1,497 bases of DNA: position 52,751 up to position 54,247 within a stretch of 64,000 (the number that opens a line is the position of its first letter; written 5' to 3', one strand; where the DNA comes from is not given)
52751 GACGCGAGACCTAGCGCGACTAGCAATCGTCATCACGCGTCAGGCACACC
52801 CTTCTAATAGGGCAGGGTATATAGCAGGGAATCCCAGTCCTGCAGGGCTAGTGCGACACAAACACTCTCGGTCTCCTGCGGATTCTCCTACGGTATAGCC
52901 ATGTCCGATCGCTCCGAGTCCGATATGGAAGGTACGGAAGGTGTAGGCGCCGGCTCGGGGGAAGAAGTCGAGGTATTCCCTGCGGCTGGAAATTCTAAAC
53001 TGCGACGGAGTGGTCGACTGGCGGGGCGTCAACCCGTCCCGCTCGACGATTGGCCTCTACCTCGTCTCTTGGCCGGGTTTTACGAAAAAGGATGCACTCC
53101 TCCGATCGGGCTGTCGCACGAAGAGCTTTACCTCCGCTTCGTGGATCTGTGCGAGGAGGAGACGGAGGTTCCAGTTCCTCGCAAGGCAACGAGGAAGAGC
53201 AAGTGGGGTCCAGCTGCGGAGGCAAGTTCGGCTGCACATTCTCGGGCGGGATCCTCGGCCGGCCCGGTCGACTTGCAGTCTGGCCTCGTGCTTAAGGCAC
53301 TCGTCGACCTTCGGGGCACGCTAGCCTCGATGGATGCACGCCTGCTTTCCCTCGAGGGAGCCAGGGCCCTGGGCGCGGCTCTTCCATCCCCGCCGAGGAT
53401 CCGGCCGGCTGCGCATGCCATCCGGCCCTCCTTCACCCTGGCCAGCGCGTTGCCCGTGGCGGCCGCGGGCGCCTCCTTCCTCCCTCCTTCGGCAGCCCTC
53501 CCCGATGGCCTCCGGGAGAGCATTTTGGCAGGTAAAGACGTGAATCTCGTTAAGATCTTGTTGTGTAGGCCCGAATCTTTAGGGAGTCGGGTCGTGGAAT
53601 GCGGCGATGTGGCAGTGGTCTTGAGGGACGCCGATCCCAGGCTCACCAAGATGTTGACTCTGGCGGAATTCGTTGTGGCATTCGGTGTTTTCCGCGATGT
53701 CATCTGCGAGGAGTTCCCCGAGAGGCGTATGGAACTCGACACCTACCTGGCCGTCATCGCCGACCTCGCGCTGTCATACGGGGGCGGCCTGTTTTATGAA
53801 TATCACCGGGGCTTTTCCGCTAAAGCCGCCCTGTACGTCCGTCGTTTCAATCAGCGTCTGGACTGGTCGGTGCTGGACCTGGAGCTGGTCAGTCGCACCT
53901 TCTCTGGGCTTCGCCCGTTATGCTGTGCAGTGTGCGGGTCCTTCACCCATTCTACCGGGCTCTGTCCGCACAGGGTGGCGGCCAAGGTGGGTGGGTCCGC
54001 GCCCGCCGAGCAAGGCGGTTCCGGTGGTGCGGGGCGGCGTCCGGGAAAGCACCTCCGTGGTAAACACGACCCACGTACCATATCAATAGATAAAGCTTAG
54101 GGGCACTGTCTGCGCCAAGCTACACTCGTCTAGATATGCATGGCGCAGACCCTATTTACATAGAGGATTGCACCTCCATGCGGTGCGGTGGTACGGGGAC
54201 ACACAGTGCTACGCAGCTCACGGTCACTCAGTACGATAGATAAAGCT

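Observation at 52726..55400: Split-direct-repeat (A1...B1-A2-B2) element carrying only a Gag-like CCHC ORF: a candidate non-autonomous Ngaro/DIRS-like retroelement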

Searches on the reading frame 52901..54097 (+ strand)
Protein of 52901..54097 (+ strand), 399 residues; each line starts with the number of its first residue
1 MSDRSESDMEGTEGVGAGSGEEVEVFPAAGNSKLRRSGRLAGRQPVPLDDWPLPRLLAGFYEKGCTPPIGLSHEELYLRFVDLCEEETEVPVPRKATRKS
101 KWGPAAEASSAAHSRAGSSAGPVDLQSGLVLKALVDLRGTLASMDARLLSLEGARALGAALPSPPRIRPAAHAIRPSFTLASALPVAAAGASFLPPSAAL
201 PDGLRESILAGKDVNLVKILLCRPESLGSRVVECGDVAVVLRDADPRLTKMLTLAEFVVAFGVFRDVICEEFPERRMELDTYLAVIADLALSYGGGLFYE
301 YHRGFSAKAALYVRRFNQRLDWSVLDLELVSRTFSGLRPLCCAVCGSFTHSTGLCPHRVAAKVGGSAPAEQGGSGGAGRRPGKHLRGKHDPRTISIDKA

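Call 6: search_protein_families(library=pfam, proteins=[window:52901-54097:+], max_evalue=10)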
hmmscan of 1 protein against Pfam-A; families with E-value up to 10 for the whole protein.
window:52901-54097:+ (399 aa): 2 families
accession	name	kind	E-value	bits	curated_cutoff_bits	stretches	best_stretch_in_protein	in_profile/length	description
PF20856.2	SdbC_C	-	0.099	13.3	27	1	278-335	2-59/70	SdbC, C-terminal domain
PF14392.11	zf-CCHC_4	-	1.2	9.2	27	1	341-356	33-48/49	Zinc knuckle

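Call 7: find_homologous_proteins(query=window:52901-54097:+)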
Query window:52901-54097:+ (399 aa): 27 proteins with E <= 0.001 among 8000 candidates.
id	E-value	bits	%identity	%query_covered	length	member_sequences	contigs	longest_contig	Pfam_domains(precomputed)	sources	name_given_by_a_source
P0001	4.8e-122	426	86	61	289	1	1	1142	-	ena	-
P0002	4.3e-92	327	46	85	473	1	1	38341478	-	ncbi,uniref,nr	ncbi:uncharacterized protein LOC117817554 [Notolabrus celidotus]|uniref:uncharacterized protein LOC1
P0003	7.1e-91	323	46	89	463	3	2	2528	-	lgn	-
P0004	1.8e-86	309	42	99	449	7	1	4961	-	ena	-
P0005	2.2e-85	305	46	77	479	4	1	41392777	-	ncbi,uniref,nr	ncbi:uncharacterized protein LOC115579872 [Sparus aurata]|uniref:uncharacterized protein LOC11557987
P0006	2.0e-84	302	43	90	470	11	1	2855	-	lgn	-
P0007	3.1e-84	302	46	82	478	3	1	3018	-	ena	-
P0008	4.6e-81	291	42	89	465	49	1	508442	-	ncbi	-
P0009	8.3e-80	287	44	82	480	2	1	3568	-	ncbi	-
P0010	2.1e-79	286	61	55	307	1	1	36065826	-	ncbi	ncbi:uncharacterized protein LOC144994542 [Oryzias latipes]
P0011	9.9e-79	283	46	83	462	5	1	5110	-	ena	-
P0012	4.5e-78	281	41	93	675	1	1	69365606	-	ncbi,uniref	ncbi:hypothetical protein QQF64_023559 [Cirrhinus molitorella]|uniref:Uncharacterized protein n=1 Ta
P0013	1.5e-77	280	43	83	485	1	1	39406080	-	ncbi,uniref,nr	ncbi:uncharacterized protein LOC115597353 [Xyrichtys novacula]|uniref:Uncharacterized protein LOC115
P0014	4.1e-76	275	61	51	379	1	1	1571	-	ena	-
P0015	6.1e-74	268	63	47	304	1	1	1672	-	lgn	-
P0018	6.2e-69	251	62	48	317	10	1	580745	-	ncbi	-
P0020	1.3e-63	234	56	50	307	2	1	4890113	-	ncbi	-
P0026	6.9e-33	133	81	20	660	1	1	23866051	PF00078.33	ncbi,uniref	ncbi:uncharacterized protein [Osmerus mordax]|uniref:uncharacterized protein n=1 Tax=Osmerus mordax 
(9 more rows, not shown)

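Call 8: find_encoding_contigs(protein=P0026, flank=10000, max_places=4)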
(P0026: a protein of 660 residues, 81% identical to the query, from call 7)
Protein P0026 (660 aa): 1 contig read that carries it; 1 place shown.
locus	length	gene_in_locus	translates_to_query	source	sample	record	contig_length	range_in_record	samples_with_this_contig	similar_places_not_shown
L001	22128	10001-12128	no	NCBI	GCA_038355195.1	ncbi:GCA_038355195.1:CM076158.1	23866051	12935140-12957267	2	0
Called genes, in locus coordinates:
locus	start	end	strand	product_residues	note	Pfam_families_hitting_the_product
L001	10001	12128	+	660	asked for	PF00078:RVT_1 (weak)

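Call 9: find_encoding_contigs(protein=P0002, flank=10000, max_places=4)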
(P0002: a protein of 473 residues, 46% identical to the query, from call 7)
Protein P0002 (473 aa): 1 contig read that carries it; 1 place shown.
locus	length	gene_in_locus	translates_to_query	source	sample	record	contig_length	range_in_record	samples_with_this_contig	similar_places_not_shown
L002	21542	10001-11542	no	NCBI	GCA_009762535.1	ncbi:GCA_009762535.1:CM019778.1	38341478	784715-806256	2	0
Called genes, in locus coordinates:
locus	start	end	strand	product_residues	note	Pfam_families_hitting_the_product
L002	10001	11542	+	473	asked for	-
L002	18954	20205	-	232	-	PF13873:Myb_DNA-bind_5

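Call 12: find_encoding_contigs(protein=window:52901-54097:+, flank=5000, max_places=10)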
Protein window:52901-54097:+ (399 aa): no gene with exactly this product is on record in the collection.

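Call 13: find_encoding_contigs(protein=P0001, flank=5000, max_places=6)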
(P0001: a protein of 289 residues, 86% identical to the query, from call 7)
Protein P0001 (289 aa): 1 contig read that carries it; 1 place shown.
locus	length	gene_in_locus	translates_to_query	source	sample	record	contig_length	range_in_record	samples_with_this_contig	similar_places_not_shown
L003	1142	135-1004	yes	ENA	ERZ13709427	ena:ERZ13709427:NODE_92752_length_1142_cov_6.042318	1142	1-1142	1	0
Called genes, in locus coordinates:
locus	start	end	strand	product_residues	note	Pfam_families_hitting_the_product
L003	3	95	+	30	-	?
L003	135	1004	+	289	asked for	-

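Call 14: search_protein_families(library=pfam, proteins=[L001:10422-12125:+, L001:12065-12991:+, L002:11473-12759:+, L002:12802-13839:+, L002:10835-11539:+], max_evalue=0.1)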
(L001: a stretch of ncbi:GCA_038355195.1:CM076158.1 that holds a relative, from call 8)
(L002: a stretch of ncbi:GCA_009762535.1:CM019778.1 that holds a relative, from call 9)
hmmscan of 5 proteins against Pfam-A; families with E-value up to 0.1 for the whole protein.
L001:10422-12125:+ (568 aa): 1 family
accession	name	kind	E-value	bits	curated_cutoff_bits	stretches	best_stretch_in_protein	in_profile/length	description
PF00078.32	RVT_1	-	2.3e-07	31.1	29.6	1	171-307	55-205/205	Reverse transcriptase (RNA-dependent DNA polymerase)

L001:12065-12991:+ (309 aa): 0 families

L002:11473-12759:+ (429 aa): 1 family
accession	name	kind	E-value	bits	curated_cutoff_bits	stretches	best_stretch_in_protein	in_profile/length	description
PF00078.32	RVT_1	-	6.8e-08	32.9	29.6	1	161-299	54-205/205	Reverse transcriptase (RNA-dependent DNA polymerase)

L002:12802-13839:+ (346 aa): 0 families

L002:10835-11539:+ (235 aa): 0 families

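Call 16: search_solved_structures(query=L002:12802-13839:+, max_evalue=10, show_alignments=2)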
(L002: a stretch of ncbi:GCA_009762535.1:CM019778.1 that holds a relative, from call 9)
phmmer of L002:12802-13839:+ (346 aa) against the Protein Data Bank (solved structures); distinct sequences matched with E-value up to 10: 5.
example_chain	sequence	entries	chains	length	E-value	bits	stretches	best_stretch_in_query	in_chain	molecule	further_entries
4lto_A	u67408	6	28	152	0.081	15.1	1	38-96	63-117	Ion transport protein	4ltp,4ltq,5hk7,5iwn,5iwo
5hj8_A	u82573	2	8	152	0.33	13.1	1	38-91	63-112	Ion transport protein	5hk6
7pg8_C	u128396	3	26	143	0.66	12.1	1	38-88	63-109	Ion transport protein,Voltage-gated sodium channel | Ion transport protein,Voltage-gated sodium channel subunit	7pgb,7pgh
5hkd_A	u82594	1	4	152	0.69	12.1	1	38-89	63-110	Ion transport protein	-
4ltr_A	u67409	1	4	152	1.2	11.3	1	38-91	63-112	Ion transport protein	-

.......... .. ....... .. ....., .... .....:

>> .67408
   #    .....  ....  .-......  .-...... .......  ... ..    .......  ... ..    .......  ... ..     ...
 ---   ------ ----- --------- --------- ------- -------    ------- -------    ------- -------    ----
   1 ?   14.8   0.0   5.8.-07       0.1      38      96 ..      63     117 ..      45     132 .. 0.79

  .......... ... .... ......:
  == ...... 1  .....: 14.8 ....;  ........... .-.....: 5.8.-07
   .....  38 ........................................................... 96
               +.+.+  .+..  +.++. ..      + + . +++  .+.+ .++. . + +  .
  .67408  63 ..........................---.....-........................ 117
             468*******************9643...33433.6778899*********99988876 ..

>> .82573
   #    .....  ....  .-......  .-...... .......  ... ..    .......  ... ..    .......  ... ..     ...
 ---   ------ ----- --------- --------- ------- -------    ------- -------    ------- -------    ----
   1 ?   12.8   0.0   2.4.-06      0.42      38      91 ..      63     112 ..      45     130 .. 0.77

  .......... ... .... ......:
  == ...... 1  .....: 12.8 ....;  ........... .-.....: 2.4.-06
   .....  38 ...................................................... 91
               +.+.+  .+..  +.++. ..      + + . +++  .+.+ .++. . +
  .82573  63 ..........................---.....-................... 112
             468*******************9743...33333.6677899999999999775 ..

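Call 24: search_protein_families(library=pfam, proteins=[L002:12802-13839:+, L001:12065-12991:+], max_evalue=10)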
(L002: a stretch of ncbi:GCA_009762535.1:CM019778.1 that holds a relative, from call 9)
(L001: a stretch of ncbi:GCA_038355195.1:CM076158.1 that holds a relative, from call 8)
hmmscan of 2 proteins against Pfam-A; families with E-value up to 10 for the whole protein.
L002:12802-13839:+ (346 aa): 1 family
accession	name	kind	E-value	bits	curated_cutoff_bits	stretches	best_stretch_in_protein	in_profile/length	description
PF16503.10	zn-ribbon_14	-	0.21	11.5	34.9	1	278-289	13-24/32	Zinc-ribbon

L001:12065-12991:+ (309 aa): 0 families

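Call 25: search_protein_families(library=phrogs, proteins=[L002:12802-13839:+, L001:12065-12991:+], max_evalue=1)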
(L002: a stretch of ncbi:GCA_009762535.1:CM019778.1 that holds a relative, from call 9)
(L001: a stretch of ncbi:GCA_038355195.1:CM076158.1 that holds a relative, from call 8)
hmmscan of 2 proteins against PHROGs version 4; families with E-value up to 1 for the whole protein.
L002:12802-13839:+ (346 aa): 1 family
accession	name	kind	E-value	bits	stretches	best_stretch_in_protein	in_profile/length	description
phrog_1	-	integration and excision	2.5e-05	24.8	1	257-339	363-446/611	integrase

L001:12065-12991:+ (309 aa): 1 family
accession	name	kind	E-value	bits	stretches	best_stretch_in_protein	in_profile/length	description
phrog_20050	-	unknown function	0.22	10.9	1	191-302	93-200/571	-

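Call 27: find_encoding_contigs(protein=P0010, flank=8000, max_places=3)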
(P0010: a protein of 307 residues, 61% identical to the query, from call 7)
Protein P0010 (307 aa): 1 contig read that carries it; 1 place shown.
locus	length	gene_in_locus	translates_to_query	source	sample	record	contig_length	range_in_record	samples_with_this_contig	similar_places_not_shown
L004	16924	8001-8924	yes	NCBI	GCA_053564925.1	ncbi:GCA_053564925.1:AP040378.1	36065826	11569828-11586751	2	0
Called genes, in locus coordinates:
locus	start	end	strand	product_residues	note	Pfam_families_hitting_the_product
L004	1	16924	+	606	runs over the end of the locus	PF00535:Glycos_transf_2, PF00652:Ricin_B_lectin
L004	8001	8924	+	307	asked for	-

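Call 28: find_encoding_contigs(protein=P0018, flank=8000, max_places=3)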
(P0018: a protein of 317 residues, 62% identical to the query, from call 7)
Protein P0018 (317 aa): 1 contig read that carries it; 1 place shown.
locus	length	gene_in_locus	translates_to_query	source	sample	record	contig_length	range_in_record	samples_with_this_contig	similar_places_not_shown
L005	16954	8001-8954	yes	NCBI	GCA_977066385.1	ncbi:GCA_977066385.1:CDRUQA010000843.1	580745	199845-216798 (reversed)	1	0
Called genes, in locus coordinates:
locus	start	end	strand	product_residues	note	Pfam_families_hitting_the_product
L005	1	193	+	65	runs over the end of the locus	-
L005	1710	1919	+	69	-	-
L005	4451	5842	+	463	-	PF08466:IRK_N, PF01007:IRK, PF17655:IRK_C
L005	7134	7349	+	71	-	-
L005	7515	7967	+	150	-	-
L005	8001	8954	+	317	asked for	-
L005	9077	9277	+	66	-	-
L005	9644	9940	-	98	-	-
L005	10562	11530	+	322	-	-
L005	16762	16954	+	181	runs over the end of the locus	-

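Call 29: find_encoding_contigs(protein=P0020, flank=8000, max_places=3)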
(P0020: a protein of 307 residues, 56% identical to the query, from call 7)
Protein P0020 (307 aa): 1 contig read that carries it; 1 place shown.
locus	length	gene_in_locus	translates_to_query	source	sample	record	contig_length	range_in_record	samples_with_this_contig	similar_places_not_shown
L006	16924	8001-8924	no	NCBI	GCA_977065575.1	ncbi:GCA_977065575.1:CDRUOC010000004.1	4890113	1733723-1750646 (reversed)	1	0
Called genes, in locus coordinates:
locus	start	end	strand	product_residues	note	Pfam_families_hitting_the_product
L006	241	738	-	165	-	-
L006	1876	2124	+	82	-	-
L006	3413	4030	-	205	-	-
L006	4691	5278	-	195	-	-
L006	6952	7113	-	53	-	-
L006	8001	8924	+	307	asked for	-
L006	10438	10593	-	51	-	-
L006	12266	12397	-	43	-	-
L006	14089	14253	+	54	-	-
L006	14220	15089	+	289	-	PF13358:DDE_3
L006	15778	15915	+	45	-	-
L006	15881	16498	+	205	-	-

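Call 37: search_solved_structures(query=A1, max_evalue=1, show_alignments=2)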
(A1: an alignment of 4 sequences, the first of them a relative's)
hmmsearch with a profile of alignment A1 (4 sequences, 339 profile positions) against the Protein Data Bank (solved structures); distinct sequences matched with E-value up to 1: 1.
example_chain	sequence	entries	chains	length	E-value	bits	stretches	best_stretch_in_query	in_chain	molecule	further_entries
5jjv_A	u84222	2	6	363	0.013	17.8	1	190-333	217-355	Tyrosine recombinase XerH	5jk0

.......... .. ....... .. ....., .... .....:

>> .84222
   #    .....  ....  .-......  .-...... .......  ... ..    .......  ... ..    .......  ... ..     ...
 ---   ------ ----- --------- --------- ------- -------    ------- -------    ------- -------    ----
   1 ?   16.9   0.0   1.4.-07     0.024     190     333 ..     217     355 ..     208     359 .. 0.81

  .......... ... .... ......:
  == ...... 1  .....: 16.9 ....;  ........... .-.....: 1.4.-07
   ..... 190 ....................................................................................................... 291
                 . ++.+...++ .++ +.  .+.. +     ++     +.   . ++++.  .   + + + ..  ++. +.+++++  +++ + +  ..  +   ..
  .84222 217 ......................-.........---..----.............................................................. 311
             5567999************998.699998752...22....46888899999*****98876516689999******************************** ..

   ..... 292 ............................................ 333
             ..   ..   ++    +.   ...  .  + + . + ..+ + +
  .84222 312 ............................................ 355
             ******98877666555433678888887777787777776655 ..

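Call 50: search_protein_families(library=pfam, proteins=[L001:11400-12125:+, L004:10468-11490:+, L005:10565-11524:+], max_evalue=5)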
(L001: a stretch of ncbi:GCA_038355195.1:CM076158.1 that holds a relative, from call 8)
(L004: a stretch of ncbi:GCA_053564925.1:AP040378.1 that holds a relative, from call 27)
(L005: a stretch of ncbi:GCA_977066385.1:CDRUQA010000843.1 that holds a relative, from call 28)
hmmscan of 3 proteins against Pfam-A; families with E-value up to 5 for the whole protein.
L001:11400-12125:+ (242 aa): 0 families

L004:10468-11490:+ (341 aa): 1 family
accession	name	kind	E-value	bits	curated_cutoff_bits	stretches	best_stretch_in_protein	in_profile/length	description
PF13495.12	Phage_int_SAM_4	-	0.0067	17.3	27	1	40-103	13-74/85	Phage integrase, N-terminal SAM-like domain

L005:10565-11524:+ (320 aa): 2 families
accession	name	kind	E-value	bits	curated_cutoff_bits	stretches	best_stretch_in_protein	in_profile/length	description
PF00589.27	Phage_integrase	-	3.9e-05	23.9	27.1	1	171-298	43-160/172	Phage integrase family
PF13102.12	Phage_int_SAM_5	-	0.0013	19.5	22.3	1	5-74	5-73/98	Phage integrase SAM-like domain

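Call 51: search_solved_structures(query=L001:10422-12125:+, max_evalue=1, show_alignments=0)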
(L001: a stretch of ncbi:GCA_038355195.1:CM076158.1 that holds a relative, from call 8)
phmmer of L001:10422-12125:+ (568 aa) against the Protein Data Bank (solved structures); distinct sequences matched with E-value up to 1: 12.
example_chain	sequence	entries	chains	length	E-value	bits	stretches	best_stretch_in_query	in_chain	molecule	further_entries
4hkq_A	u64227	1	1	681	0.0017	20.3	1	184-307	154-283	Reverse transcriptase/ribonuclease H p80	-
7uyn_A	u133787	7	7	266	0.002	20.1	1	184-307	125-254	reverse transcriptase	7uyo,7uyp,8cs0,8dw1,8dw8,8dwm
1nnd_A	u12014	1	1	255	0.0021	20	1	184-305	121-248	Reverse Transcriptase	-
1d1u_A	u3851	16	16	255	0.0022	19.9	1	184-305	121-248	PROTEIN (REVERSE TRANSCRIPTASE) | Reverse Transcriptase | Reverse transcriptase domain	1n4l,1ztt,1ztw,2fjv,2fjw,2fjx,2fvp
1i6j_A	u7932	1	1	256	0.0022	19.9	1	184-305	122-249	REVERSE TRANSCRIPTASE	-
1d0e_A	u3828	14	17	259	0.0023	19.9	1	184-305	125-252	REVERSE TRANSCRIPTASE | Gag-Pol polyprotein | reverse transcriptase catalytic fragment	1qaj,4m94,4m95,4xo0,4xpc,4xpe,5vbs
1mml_A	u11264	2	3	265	0.0031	19.4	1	184-305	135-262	MMLV REVERSE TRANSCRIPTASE | REVERSE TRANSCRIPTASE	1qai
7ksf_A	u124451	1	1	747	0.0057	18.5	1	189-367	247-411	Protease/Reverse transcriptase/ribonuclease H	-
7kse_A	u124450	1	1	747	0.0057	18.5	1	189-367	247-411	Peptidase A9/Reverse transcriptase/RNase H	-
5dmq_A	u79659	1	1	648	0.0081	18.1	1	184-307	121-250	Reverse transcriptase/ribonuclease H p80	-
4mh8_A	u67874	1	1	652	0.0081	18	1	184-307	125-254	Reverse transcriptase/ribonuclease H p80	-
8wus_E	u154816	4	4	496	0.013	17.4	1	184-308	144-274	Gag-Pol polyprotein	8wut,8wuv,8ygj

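Call 58: predict_structure(alignment_id=A3)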
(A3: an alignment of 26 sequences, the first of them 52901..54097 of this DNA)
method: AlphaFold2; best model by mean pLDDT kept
length: 399 residues; sequences in the alignment: 26
mean_pLDDT: 68.3   pTM: 0.46
mean pLDDT of the five models: 68.3, 65.3, 63.8, 63.6, 55.0
residues with pLDDT >= 90: 105; 70-90: 103; 50-70: 54; < 50: 137
segments of 3 or more residues with pLDDT < 50: 1-3, 13-44, 90-98, 102-122, 156-185, 224-234, 237-239, 374-378, 381-399
pLDDT, mean of each block of 10 residues (from residue 1): 54 44 38 40 58 90 91 92 76 45 46 41 64 87 81 53 37 43 50 75 88 87 49 44 65 91 94 95 95 91 94 90 94 90 86 85 60 47 40 37
secondary structure, 60 per line:
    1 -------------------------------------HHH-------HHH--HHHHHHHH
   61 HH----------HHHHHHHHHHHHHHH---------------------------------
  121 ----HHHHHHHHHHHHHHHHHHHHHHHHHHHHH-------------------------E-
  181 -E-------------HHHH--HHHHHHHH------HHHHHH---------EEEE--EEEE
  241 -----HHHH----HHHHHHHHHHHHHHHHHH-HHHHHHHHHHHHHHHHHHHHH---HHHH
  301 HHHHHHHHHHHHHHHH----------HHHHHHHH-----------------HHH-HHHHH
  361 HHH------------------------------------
elements in order: H53-62 H73-87 H125-153 H196-199 H202-209 H216-221 E231-234 E237-240 H246-249 H254-271 H273-293 H297-316 H327-334 H356-363
